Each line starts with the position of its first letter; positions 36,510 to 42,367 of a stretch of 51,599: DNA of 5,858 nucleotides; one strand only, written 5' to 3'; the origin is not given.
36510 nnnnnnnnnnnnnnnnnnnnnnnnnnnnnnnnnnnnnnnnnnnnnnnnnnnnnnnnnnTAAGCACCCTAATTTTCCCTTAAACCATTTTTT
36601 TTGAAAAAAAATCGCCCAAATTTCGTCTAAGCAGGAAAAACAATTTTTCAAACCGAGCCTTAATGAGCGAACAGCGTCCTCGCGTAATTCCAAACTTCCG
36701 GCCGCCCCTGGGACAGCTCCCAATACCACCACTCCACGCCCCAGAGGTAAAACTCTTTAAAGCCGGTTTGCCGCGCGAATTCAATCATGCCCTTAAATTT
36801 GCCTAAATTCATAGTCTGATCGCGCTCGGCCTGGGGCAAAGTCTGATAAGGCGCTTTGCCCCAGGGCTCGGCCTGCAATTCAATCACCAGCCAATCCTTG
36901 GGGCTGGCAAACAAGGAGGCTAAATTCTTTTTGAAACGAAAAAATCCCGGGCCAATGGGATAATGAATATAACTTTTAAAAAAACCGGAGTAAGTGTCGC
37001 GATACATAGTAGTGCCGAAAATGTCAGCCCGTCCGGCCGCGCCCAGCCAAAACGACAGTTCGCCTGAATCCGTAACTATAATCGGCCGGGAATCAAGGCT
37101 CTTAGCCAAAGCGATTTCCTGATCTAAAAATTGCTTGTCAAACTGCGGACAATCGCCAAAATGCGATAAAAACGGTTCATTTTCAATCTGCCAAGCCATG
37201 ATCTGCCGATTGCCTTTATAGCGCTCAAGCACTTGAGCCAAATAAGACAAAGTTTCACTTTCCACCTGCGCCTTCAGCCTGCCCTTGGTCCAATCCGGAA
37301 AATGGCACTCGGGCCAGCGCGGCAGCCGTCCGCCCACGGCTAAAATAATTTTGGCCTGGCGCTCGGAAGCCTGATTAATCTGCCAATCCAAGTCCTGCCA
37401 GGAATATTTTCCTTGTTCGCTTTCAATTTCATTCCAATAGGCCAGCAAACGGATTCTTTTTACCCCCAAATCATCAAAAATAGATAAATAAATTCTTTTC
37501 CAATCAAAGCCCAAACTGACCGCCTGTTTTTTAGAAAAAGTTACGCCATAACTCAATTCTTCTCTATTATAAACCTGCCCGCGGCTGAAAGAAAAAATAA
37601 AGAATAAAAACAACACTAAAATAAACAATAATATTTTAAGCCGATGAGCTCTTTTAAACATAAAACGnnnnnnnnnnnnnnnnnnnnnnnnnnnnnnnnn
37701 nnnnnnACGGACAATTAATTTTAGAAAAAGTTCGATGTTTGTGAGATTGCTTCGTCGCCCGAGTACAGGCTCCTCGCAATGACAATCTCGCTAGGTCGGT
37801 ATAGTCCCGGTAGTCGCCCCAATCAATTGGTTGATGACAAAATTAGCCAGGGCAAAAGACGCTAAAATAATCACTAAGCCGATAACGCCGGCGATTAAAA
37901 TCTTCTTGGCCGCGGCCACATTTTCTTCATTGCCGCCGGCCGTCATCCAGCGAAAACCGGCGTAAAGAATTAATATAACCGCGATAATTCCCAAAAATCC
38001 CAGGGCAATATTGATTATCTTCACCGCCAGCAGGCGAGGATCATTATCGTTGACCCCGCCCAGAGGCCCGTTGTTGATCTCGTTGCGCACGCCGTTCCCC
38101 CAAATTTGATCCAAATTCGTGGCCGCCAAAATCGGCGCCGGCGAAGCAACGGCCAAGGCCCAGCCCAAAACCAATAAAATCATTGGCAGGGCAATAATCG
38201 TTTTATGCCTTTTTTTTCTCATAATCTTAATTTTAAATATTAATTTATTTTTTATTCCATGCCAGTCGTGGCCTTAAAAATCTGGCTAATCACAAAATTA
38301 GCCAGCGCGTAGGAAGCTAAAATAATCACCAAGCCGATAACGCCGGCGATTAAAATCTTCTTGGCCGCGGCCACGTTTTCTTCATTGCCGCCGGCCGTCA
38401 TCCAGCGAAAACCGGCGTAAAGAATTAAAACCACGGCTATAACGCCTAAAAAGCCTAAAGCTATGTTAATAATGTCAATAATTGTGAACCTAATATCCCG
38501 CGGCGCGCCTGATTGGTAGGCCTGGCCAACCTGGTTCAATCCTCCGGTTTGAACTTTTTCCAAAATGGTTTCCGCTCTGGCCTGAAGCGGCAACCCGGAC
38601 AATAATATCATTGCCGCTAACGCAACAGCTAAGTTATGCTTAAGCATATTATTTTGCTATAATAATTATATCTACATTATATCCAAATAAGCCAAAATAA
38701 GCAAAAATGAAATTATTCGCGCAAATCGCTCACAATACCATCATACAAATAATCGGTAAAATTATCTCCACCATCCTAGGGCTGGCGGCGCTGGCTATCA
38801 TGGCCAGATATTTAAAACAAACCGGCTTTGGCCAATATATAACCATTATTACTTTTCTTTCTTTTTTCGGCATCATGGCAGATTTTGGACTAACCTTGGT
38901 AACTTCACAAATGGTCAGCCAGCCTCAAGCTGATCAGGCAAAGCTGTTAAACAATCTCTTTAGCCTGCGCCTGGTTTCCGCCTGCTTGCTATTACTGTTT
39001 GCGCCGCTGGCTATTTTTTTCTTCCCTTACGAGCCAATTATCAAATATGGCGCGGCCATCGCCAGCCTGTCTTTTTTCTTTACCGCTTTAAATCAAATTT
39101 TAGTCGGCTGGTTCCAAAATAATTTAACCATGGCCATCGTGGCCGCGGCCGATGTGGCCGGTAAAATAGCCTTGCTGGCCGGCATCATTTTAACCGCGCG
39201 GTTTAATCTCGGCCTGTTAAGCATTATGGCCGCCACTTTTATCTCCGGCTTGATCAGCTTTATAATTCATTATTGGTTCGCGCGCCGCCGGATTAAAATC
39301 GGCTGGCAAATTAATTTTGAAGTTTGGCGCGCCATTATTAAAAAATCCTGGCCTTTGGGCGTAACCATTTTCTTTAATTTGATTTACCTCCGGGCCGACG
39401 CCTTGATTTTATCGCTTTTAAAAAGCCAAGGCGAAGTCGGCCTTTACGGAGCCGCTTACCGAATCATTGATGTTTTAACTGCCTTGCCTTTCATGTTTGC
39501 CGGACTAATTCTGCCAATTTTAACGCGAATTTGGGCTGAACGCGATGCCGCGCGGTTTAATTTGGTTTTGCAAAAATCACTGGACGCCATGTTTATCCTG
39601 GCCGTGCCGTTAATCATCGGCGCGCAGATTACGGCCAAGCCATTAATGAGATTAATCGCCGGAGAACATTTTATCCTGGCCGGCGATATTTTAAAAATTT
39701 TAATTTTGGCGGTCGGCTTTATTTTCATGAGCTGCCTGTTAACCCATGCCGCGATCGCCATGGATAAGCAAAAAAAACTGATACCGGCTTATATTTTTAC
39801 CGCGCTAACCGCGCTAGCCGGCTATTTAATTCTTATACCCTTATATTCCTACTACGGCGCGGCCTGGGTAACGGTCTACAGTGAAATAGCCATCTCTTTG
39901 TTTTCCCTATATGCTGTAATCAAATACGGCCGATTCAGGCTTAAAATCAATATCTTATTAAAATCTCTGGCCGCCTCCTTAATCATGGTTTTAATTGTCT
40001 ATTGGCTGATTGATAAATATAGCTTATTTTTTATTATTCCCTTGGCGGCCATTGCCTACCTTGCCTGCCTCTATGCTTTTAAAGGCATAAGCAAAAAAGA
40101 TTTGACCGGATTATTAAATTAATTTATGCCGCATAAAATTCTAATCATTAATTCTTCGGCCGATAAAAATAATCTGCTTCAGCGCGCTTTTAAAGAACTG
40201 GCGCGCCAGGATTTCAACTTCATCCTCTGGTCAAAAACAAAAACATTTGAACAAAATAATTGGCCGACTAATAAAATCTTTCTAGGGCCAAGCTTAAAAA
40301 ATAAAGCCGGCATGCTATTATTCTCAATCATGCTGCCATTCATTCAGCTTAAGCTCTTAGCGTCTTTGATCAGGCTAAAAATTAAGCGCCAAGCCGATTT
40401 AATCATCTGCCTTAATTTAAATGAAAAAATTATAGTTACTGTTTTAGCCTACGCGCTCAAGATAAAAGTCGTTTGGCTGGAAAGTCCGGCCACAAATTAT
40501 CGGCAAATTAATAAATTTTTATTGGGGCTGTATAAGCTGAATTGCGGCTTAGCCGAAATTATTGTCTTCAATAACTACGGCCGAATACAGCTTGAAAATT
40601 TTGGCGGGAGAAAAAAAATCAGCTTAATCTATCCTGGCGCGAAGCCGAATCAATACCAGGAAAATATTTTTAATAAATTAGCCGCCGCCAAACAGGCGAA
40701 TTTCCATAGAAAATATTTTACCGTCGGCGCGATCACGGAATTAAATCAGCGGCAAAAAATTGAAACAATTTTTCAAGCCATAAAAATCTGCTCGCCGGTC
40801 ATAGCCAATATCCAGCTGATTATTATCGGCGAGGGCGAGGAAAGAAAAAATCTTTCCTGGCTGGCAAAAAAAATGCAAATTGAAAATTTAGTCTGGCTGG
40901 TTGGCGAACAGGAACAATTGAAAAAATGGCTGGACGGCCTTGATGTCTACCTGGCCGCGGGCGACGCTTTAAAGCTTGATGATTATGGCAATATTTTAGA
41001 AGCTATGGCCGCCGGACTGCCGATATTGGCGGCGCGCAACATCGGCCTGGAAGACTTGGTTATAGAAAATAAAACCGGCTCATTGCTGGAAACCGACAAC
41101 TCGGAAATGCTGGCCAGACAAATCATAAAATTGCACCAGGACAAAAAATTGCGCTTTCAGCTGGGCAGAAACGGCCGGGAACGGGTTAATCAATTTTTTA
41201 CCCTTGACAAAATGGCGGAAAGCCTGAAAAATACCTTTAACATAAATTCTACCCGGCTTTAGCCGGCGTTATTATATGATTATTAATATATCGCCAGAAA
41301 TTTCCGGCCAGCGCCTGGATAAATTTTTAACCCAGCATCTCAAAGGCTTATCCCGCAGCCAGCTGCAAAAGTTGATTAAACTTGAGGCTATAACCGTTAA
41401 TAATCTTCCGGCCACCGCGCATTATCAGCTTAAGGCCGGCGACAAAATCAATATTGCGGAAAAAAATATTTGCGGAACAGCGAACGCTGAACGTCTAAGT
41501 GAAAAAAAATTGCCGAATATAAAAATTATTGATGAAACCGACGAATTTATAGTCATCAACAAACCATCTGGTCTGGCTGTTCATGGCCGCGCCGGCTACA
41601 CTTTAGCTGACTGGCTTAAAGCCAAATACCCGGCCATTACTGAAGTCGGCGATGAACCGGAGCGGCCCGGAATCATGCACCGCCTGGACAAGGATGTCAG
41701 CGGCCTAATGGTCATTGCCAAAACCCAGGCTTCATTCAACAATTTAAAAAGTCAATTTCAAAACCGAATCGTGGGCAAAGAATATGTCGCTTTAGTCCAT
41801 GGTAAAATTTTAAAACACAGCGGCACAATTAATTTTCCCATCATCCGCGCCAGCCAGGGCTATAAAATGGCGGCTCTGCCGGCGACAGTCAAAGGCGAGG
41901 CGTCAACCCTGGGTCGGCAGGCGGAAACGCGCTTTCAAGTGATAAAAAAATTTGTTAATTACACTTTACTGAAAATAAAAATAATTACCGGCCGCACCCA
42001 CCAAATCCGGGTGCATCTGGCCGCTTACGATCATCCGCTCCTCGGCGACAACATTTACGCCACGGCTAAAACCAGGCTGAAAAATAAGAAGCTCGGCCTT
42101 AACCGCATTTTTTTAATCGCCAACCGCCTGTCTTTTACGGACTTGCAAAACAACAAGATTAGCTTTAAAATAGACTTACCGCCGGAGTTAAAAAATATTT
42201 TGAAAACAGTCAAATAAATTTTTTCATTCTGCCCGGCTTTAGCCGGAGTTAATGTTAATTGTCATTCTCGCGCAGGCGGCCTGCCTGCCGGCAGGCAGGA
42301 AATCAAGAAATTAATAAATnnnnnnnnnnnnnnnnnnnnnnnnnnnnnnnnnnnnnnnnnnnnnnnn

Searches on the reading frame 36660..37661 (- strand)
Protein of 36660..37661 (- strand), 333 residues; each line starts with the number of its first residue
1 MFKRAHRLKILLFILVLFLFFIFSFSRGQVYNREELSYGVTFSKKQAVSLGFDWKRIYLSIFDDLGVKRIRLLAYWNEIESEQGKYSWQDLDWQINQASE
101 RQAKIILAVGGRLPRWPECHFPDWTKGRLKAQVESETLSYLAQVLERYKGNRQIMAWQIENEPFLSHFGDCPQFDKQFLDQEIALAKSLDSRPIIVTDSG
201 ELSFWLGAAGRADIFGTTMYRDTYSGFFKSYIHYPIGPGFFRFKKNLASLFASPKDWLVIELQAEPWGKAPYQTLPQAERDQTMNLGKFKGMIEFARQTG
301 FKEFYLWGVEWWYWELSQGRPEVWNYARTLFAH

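Call 6: search_protein_families(library=pfam, proteins=[window:36660-37661:-], max_evalue=0.01)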
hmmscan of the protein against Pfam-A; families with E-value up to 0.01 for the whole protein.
window:36660-37661:- (333 aa): 3 families
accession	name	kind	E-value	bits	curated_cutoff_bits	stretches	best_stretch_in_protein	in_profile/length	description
PF02449.21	Glyco_hydro_42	-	3.9e-08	33.5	21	1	62-173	19-149/376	Beta-galactosidase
PF00331.26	Glyco_hydro_10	-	3.9e-05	23.5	22.1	1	76-165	47-131/311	Glycosyl hydrolase family 10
PF00150.24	Cellulase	-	6.2e-05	23.1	23.5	1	61-165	29-132/272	Cellulase (glycosyl hydrolase family 5)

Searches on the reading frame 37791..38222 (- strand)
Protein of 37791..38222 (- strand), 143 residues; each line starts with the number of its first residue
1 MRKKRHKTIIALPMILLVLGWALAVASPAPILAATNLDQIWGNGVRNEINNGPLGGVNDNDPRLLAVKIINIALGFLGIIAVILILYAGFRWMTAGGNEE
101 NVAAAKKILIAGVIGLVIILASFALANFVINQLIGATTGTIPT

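Call 6: search_protein_families(library=pfam, proteins=[window:37791-38222:-], max_evalue=0.01)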
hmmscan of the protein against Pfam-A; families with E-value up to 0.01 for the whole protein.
window:37791-38222:- (143 aa): 2 families
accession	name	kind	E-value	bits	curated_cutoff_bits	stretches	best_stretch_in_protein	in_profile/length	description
PF18895.5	T4SS_pilin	-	1.5e-08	35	26.6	1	68-129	11-71/71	Type IV secretion system pilin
PF13687.11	DUF4153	-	0.0077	15.9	27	1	72-136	54-119/373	Domain of unknown function (DUF4153)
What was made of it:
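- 37791..38222 (-): Dispersed paralog of the position-1 type. PF18895 at 35.0 bits (call 6).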

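Call 60: search_protein_families(library=ncbifam, proteins=[window:37791-38222:-], max_evalue=0.1)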
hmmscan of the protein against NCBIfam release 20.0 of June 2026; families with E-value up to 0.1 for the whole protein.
window:37791-38222:- (143 aa): 2 families
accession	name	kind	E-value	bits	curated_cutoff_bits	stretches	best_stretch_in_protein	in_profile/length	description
NF045849.1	ICE_MMCAP2_0565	equivalog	1.7e-08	34.1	40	1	68-132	15-79/80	Mbov_0395 family pilin-like conjugal transfer protein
NF002669.0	PRK02391.1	equivalog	0.042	13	341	1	67-126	150-207/298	zinc metalloprotease HtpX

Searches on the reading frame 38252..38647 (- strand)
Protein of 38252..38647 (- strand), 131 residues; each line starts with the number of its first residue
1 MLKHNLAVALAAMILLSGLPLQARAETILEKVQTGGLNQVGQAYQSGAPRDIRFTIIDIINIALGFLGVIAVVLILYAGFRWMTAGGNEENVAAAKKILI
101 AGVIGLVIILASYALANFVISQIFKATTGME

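Call 6: search_protein_families(library=pfam, proteins=[window:38252-38647:-], max_evalue=0.01)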
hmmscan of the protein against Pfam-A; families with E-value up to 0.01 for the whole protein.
window:38252-38647:- (131 aa): 3 families
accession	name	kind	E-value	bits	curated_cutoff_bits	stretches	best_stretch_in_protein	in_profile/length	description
PF18895.5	T4SS_pilin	-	1.2e-08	35.3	26.6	1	55-119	7-71/71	Type IV secretion system pilin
PF13687.11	DUF4153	-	0.00042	20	27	1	45-126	37-119/373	Domain of unknown function (DUF4153)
PF01554.23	MatE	-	0.0017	18.5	24.9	1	39-122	55-138/161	MatE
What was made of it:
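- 38252..38647 (-): Dispersed paralog of the position-1 type. PF18895 at 35.3 bits (call 6).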

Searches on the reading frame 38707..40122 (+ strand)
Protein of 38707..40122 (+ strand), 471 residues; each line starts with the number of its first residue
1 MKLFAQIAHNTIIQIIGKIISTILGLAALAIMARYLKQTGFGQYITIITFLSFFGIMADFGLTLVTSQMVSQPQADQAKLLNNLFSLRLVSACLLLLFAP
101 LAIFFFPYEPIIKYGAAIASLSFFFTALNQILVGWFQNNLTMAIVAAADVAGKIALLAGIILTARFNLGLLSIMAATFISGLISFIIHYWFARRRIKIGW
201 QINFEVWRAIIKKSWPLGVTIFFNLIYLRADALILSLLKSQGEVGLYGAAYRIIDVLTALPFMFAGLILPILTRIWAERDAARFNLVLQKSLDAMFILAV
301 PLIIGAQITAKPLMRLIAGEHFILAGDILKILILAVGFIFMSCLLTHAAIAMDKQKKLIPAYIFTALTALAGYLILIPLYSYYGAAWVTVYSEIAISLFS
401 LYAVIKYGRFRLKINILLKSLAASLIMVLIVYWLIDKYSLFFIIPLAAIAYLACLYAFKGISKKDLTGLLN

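Call 6: search_protein_families(library=pfam, proteins=[window:38707-40122:+], max_evalue=0.01)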
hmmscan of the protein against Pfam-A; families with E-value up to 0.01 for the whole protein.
window:38707-40122:+ (471 aa): 2 families
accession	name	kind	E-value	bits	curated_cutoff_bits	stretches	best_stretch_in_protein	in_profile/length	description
PF01943.22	Polysacc_synt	-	2.8e-23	83.2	28.2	1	8-276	2-274/274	Polysaccharide biosynthesis protein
PF13440.11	Polysacc_synt_3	-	3.2e-23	82.8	23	1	31-322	1-288/293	Polysaccharide biosynthesis protein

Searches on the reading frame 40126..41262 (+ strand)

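Call 6: search_protein_families(library=pfam, proteins=[window:40126-41262:+], max_evalue=0.01)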
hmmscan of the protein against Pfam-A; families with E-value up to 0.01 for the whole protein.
window:40126-41262:+ (378 aa): 3 families
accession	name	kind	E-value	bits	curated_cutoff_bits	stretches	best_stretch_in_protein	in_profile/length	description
PF00534.26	Glycos_transf_1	-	1e-22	80.9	26.4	1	189-353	7-172/172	Glycosyl transferases group 1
PF13692.12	Glyco_trans_1_4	-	1.5e-17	64.7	27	1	199-339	6-142/142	Glycosyl transferases group 1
PF13524.12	Glyco_trans_1_2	-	9.3e-08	32.6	25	1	290-367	67-142/144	Glycosyl transferase-like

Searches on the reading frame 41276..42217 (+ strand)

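Call 6: search_protein_families(library=pfam, proteins=[window:41276-42217:+], max_evalue=0.01)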
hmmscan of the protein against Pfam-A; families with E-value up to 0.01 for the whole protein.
window:41276-42217:+ (313 aa): 2 families
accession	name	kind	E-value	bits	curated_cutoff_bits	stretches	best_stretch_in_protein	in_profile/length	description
PF00849.27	PseudoU_synth_2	-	2e-32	112.9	26.8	1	91-250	2-152/152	RNA pseudouridylate synthase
PF01479.30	S4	-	5.8e-10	39.2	22.8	1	12-58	1-48/48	S4 domain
